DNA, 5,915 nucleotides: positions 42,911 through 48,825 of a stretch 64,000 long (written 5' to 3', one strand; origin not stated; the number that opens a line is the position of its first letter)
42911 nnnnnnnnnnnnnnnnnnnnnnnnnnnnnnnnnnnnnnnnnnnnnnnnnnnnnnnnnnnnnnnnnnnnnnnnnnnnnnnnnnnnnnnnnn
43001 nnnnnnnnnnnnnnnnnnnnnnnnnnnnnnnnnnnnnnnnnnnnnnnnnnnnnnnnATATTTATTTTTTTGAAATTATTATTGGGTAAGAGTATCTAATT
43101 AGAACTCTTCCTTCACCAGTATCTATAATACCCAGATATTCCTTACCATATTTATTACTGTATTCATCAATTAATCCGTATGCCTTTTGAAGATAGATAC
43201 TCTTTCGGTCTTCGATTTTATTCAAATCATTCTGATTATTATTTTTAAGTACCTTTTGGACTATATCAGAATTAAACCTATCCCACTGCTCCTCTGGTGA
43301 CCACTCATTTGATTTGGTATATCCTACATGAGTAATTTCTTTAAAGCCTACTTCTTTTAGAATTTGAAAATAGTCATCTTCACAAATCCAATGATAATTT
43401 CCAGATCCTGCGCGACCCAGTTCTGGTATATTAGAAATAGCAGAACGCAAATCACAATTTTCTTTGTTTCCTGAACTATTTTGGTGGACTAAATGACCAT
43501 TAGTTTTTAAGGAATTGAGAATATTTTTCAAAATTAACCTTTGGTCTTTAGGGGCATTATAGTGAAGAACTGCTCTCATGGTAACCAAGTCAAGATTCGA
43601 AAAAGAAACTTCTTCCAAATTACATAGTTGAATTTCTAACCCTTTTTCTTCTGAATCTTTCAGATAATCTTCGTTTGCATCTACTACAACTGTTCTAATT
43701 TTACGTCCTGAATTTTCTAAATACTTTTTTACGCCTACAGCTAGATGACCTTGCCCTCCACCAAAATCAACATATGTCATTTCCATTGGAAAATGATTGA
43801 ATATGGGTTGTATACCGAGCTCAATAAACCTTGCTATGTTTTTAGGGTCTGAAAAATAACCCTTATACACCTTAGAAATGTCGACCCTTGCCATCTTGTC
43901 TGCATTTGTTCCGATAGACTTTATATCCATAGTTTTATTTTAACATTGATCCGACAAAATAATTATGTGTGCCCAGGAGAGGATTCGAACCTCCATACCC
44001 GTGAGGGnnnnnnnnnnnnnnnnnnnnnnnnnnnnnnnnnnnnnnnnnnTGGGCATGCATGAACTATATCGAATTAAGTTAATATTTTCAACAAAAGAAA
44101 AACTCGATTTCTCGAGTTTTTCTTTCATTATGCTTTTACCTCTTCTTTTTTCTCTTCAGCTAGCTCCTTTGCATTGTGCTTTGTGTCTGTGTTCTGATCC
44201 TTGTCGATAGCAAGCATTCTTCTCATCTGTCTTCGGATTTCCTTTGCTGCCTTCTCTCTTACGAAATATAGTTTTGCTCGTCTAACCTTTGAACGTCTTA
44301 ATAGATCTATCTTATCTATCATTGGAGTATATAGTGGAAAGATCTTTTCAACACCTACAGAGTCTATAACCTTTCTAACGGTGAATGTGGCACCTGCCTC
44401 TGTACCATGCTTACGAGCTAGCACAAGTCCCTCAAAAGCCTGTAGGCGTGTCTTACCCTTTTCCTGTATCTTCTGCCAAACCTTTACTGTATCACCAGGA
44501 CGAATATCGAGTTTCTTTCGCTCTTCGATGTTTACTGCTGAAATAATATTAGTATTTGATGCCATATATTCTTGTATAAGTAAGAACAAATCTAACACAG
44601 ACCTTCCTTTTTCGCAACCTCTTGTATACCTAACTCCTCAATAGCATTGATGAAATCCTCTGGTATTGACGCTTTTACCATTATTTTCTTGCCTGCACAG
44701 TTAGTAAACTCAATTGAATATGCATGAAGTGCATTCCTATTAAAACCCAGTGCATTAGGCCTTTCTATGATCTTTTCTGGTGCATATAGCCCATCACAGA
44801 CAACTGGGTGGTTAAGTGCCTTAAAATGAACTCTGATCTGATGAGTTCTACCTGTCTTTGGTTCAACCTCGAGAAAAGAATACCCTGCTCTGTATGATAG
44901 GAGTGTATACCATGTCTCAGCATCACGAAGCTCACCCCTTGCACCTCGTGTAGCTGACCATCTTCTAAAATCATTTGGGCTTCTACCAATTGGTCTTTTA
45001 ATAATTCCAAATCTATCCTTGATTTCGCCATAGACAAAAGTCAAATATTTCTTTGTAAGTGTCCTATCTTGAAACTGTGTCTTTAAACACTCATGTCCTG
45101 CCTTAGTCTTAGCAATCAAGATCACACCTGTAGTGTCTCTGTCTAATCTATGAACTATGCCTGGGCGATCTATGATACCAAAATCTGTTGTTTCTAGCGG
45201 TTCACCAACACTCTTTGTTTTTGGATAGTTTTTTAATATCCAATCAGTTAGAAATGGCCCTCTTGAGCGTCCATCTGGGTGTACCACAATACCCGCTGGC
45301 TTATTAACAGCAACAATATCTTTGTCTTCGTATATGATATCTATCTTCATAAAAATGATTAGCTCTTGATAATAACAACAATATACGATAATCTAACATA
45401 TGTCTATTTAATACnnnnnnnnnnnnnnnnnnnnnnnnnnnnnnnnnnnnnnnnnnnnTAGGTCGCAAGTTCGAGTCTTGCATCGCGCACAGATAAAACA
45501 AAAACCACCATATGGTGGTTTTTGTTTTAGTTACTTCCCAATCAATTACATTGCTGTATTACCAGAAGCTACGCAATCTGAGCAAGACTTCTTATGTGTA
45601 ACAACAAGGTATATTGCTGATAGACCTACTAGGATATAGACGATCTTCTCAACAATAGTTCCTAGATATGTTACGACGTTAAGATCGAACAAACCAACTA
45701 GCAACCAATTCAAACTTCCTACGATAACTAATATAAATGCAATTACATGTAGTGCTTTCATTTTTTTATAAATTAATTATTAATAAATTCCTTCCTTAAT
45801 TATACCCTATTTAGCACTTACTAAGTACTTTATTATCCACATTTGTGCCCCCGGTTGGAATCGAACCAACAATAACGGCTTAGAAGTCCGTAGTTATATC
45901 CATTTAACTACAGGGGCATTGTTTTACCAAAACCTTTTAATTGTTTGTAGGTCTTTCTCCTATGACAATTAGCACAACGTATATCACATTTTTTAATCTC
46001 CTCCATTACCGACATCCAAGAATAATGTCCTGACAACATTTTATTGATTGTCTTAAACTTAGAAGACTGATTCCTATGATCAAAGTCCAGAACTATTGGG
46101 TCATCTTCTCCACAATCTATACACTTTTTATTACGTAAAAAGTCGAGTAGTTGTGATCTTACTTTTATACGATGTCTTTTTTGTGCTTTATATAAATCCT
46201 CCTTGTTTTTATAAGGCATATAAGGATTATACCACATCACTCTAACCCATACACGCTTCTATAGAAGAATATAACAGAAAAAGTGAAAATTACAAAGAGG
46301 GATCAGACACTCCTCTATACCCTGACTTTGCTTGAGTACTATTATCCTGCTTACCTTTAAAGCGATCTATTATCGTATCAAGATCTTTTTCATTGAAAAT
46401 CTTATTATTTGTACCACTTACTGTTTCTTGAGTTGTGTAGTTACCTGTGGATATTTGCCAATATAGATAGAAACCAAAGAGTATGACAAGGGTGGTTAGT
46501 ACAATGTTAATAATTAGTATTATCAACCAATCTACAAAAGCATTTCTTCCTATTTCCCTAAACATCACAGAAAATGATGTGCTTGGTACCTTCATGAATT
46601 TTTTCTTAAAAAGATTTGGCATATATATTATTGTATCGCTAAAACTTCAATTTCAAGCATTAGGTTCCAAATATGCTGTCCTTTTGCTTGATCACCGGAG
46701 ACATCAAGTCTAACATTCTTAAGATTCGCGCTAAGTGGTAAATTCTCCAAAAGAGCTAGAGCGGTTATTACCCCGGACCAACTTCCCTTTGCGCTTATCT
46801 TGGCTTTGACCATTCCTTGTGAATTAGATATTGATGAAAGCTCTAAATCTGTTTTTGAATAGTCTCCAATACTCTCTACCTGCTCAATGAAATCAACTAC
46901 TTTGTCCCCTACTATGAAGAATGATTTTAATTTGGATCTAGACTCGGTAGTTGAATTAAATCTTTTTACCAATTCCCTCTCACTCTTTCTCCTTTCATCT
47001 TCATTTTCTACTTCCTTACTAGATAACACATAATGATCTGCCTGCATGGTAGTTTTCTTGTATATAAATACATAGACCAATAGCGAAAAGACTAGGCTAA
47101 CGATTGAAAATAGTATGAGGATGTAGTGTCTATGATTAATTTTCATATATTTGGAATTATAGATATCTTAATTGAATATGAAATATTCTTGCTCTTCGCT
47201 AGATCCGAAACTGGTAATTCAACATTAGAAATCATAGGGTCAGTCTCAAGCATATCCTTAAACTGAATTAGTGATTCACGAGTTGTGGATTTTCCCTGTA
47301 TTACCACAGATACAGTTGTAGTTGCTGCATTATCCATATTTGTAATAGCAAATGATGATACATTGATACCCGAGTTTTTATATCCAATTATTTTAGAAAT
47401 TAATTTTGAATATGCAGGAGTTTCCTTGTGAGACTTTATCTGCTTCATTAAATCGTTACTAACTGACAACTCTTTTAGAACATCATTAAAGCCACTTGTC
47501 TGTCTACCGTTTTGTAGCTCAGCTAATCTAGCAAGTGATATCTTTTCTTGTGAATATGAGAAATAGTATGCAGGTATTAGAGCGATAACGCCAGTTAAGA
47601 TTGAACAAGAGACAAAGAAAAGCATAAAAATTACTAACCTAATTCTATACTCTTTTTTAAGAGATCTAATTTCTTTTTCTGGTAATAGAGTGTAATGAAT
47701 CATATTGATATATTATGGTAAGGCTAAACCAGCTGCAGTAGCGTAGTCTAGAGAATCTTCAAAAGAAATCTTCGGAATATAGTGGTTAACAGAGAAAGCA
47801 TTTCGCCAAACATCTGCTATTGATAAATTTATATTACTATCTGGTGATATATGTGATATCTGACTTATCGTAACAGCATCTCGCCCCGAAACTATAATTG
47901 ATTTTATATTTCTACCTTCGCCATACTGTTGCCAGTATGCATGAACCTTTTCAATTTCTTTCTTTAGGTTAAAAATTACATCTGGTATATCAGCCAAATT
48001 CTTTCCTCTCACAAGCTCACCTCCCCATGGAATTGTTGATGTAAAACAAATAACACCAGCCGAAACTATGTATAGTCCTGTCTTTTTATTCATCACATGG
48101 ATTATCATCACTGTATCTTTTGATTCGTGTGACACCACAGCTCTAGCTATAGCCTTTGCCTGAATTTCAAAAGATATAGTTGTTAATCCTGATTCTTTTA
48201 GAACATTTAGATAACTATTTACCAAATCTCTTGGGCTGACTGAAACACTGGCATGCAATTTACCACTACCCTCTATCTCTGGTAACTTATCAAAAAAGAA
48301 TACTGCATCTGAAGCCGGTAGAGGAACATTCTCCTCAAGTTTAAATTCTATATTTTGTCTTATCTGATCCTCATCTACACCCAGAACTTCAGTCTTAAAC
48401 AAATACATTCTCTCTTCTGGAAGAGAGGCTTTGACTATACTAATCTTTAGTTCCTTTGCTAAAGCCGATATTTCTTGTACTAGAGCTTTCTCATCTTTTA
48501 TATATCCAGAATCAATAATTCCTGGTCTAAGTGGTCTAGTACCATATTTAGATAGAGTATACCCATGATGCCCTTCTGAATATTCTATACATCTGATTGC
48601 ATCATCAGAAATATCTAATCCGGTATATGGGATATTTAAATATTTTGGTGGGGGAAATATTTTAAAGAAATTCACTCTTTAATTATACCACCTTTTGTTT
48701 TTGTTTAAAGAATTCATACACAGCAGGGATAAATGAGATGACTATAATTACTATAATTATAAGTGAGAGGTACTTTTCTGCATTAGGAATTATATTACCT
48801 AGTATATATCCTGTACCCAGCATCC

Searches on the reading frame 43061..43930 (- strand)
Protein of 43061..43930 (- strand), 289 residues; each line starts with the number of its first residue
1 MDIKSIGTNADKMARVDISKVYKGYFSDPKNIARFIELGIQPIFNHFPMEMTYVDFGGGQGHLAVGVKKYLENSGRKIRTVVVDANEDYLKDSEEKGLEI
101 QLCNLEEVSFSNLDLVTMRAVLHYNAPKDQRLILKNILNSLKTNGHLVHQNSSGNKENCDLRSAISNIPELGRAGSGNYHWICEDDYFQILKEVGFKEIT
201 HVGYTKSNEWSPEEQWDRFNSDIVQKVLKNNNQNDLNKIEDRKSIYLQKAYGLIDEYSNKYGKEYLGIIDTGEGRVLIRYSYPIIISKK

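Call 72: search_protein_families(library=pfam, proteins=[window:43061-43930:-], max_evalue=0.001)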
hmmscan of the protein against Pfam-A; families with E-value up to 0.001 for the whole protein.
window:43061-43930:- (289 aa): 8 families
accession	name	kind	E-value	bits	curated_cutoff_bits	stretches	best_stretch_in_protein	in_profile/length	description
PF13679.12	Methyltransf_32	-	3.2e-07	30.8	27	1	40-115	13-89/143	Methyltransferase domain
PF08242.18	Methyltransf_12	-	4e-07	31.1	30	1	54-147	1-98/98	Methyltransferase domain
PF13847.12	Methyltransf_31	-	4.2e-07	30.2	27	1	50-159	4-119/145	Methyltransferase domain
PF13489.12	Methyltransf_23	-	7e-07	29.6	27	1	34-197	7-160/164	Methyltransferase domain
PF13649.12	Methyltransf_25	-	3.1e-06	28.2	27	1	54-145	2-97/97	Methyltransferase domain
PF00891.24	Methyltransf_2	-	3.7e-06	26.9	22.3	1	52-154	65-169/210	O-methyltransferase domain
PF08241.18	Methyltransf_11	-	6.6e-06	27.1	21.2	1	55-148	2-94/95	Methyltransferase domain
PF01739.24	CheR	-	2.4e-05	24.3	27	1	99-148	121-172/195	CheR methyltransferase, SAM binding domain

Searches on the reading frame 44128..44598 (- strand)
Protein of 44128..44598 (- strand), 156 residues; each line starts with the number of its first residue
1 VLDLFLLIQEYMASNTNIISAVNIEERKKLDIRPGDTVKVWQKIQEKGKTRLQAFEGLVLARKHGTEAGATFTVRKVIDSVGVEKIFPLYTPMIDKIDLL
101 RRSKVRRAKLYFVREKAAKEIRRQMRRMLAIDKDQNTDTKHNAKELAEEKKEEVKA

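Call 72: search_protein_families(library=pfam, proteins=[window:44128-44598:-], max_evalue=0.001)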
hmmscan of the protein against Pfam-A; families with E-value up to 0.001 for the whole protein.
window:44128-44598:- (156 aa): 1 family
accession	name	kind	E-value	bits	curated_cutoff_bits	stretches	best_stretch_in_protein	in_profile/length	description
PF01245.26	Ribosomal_L19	-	5.9e-33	113.6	22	1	20-122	4-107/111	Ribosomal protein L19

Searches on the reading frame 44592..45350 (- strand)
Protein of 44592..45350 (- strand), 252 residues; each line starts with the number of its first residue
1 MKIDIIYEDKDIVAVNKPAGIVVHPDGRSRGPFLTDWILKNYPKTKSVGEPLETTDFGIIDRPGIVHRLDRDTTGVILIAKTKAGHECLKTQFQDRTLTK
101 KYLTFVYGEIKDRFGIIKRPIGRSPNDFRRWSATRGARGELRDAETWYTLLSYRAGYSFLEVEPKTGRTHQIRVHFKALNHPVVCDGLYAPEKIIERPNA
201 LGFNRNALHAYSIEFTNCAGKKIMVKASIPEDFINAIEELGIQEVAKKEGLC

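Call 72: search_protein_families(library=pfam, proteins=[window:44592-45350:-], max_evalue=0.001)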
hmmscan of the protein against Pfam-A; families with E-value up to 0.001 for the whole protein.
window:44592-45350:- (252 aa): 1 family
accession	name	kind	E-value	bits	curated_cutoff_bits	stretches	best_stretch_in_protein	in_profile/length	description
PF00849.27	PseudoU_synth_2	-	3e-31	109.1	26.8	1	12-177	2-151/152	RNA pseudouridylate synthase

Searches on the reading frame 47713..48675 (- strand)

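Call 72: search_protein_families(library=pfam, proteins=[window:47713-48675:-], max_evalue=0.001)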
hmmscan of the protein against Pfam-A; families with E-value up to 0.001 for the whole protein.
window:47713-48675:- (320 aa): 1 family
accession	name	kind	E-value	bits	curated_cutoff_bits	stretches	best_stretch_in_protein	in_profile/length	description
PF11104.14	PilM_2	-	7.1e-16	58.5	27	1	19-222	1-215/340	Type IV pilus assembly protein PilM;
